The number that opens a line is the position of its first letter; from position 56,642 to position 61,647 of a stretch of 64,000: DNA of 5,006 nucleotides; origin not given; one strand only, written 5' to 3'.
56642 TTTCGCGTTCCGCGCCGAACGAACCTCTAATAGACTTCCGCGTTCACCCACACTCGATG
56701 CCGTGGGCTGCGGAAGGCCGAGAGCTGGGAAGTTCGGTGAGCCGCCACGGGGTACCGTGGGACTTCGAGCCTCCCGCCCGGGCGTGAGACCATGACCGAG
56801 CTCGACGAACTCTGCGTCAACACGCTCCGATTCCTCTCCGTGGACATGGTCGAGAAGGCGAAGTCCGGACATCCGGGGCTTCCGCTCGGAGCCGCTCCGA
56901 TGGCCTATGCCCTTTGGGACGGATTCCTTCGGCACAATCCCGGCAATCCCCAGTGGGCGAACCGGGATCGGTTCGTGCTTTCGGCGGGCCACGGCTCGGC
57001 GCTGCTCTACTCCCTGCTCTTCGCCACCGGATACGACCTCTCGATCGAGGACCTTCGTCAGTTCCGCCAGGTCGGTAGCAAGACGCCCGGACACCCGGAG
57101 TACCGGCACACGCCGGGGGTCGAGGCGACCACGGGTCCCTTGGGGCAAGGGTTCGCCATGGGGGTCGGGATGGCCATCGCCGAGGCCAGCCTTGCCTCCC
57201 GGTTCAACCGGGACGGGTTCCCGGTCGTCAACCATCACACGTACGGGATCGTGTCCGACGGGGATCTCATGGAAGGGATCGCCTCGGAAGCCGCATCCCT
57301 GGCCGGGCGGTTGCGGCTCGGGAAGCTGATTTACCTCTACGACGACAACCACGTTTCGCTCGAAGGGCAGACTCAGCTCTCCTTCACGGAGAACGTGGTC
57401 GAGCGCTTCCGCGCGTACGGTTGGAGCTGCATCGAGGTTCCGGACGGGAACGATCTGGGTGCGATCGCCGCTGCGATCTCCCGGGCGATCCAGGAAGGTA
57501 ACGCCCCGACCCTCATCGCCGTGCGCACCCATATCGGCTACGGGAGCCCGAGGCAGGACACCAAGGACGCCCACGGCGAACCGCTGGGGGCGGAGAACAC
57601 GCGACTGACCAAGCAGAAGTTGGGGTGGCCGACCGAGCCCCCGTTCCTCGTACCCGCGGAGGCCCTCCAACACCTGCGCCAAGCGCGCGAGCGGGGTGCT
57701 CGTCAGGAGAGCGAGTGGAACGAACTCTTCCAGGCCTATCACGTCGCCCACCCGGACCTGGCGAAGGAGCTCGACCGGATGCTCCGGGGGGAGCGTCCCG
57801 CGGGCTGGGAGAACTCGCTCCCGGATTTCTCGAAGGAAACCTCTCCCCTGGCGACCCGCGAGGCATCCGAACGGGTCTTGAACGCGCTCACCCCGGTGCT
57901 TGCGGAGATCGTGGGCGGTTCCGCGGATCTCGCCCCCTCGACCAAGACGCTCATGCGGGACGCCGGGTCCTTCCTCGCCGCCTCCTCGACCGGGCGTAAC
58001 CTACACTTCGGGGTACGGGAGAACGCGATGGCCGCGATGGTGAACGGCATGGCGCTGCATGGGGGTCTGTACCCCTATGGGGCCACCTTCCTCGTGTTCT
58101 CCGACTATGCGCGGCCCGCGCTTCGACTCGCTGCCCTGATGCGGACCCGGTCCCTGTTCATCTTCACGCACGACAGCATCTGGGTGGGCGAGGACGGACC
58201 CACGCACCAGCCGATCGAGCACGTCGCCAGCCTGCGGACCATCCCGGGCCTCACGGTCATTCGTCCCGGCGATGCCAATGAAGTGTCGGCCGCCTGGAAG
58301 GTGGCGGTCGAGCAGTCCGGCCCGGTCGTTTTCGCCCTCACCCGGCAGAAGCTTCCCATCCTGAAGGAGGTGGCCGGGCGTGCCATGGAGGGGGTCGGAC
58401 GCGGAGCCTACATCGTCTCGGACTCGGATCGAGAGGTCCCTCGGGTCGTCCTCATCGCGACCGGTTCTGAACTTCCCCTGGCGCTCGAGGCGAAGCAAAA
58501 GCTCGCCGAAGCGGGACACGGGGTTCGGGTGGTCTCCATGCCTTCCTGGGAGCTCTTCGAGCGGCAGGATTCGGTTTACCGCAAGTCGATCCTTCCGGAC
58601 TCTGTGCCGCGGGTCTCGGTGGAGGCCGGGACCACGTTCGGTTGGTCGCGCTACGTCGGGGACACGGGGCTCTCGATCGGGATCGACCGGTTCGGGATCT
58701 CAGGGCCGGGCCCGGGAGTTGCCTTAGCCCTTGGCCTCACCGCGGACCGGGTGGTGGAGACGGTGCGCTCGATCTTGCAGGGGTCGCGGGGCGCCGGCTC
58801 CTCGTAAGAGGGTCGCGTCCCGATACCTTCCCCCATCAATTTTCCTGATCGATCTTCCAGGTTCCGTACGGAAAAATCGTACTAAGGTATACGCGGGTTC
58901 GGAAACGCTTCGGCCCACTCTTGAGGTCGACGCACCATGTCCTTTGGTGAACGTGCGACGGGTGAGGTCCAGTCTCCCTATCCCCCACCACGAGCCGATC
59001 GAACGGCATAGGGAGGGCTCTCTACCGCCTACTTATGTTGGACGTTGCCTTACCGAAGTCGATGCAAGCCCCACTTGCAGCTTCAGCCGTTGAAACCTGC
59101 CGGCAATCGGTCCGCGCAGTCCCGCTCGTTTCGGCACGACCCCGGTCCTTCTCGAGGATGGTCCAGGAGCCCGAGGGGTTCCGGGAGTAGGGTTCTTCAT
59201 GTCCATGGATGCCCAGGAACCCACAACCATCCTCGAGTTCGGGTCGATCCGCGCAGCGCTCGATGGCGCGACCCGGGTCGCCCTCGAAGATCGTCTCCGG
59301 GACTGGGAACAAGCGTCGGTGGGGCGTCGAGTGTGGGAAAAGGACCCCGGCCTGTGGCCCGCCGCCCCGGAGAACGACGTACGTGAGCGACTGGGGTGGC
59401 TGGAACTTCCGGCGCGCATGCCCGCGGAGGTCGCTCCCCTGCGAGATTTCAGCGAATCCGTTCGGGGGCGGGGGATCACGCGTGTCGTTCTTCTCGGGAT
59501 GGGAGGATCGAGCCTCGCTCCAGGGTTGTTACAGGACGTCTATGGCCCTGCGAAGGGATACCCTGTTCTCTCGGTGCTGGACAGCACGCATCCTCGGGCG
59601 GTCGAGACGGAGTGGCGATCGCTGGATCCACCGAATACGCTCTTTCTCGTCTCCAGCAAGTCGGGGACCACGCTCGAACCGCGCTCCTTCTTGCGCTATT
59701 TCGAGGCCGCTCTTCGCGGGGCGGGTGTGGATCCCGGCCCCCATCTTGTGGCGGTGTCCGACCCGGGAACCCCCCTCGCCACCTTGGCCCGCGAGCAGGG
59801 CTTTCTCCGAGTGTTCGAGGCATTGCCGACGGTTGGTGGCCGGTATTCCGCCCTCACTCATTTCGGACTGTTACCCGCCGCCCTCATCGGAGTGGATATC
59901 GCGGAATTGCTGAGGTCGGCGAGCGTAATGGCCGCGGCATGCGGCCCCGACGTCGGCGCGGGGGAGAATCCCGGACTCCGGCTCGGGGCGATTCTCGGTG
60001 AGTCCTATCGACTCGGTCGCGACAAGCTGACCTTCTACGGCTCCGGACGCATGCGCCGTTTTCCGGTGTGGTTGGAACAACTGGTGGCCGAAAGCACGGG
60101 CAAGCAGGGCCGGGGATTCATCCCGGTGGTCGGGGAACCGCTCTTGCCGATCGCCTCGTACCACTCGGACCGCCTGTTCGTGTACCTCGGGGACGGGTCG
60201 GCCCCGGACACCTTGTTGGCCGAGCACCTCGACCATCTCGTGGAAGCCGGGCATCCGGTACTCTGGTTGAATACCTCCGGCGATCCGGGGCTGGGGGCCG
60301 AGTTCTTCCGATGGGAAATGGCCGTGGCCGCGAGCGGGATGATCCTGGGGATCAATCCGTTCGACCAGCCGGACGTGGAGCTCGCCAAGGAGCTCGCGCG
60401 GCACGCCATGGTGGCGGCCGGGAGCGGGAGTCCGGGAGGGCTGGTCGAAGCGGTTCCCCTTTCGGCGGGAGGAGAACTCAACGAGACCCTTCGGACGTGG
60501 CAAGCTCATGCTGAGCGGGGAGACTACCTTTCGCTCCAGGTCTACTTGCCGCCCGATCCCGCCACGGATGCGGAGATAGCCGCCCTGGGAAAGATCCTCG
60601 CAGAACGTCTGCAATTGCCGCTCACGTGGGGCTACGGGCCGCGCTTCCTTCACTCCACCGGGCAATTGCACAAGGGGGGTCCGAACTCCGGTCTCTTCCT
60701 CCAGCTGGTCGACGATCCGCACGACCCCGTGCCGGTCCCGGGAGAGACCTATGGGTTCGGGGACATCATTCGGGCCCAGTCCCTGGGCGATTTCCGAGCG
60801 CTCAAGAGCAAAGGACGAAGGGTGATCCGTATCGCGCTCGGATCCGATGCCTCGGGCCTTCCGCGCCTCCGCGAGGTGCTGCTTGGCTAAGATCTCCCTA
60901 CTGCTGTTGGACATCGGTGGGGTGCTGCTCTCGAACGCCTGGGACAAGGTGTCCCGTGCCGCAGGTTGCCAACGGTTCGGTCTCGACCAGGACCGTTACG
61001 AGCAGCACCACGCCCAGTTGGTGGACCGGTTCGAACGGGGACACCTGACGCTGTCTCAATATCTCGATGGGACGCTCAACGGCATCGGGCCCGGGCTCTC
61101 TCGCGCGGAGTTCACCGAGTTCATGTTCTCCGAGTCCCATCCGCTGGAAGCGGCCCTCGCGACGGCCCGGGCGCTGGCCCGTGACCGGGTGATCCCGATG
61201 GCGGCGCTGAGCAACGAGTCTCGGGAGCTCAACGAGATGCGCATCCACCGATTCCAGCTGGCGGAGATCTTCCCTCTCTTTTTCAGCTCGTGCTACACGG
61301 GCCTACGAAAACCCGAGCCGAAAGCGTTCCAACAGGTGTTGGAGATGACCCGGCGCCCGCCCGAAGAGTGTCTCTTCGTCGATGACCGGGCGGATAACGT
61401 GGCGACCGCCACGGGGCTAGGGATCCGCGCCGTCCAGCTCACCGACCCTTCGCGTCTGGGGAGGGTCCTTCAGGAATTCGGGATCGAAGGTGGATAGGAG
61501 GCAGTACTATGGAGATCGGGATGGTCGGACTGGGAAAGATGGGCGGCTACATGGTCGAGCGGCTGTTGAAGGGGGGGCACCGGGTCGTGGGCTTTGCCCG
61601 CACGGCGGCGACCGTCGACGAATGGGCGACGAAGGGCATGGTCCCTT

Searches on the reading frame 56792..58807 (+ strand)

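Call 28: search_protein_families(library=pfam, proteins=[window:56792-58807:+], max_evalue=0.00001)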
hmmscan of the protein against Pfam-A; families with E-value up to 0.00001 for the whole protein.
window:56792-58807:+ (671 aa): 4 families
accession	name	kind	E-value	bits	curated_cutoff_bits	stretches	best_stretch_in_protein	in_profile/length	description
PF00456.26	Transketolase_N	-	5.3e-139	463.3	22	1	5-336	2-334/334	Transketolase, thiamine diphosphate binding domain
PF02779.29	Transket_pyr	-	5.1e-53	179.7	27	1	352-522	2-173/174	Transketolase, pyrimidine binding domain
PF22613.1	Transketolase_C_1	-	3.1e-38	130.9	27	1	538-649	1-112/113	Transketolase-like TK C-terminal domain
PF02780.25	Transketolase_C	-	5.4e-10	39.7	25.9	1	546-620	6-86/124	Transketolase, C-terminal domain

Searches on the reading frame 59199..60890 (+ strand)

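Call 28: search_protein_families(library=pfam, proteins=[window:59199-60890:+], max_evalue=0.00001)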
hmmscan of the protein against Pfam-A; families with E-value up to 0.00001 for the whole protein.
window:59199-60890:+ (563 aa): 1 family
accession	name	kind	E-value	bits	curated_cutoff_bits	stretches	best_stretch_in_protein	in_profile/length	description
PF00342.24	PGI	-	1.7e-18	67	22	1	89-303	92-309/486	Phosphoglucose isomerase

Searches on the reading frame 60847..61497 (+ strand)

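Call 28: search_protein_families(library=pfam, proteins=[window:60847-61497:+], max_evalue=0.00001)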
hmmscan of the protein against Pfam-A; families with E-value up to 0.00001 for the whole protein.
window:60847-61497:+ (216 aa): 2 families
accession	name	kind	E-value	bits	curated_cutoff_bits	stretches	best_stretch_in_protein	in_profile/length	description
PF00702.32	Hydrolase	-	4e-14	53.9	26.4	1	17-189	2-188/191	haloacid dehalogenase-like hydrolase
PF13419.12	HAD_2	-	2.6e-07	31.4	23.8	1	113-196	93-176/178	Haloacid dehalogenase-like hydrolase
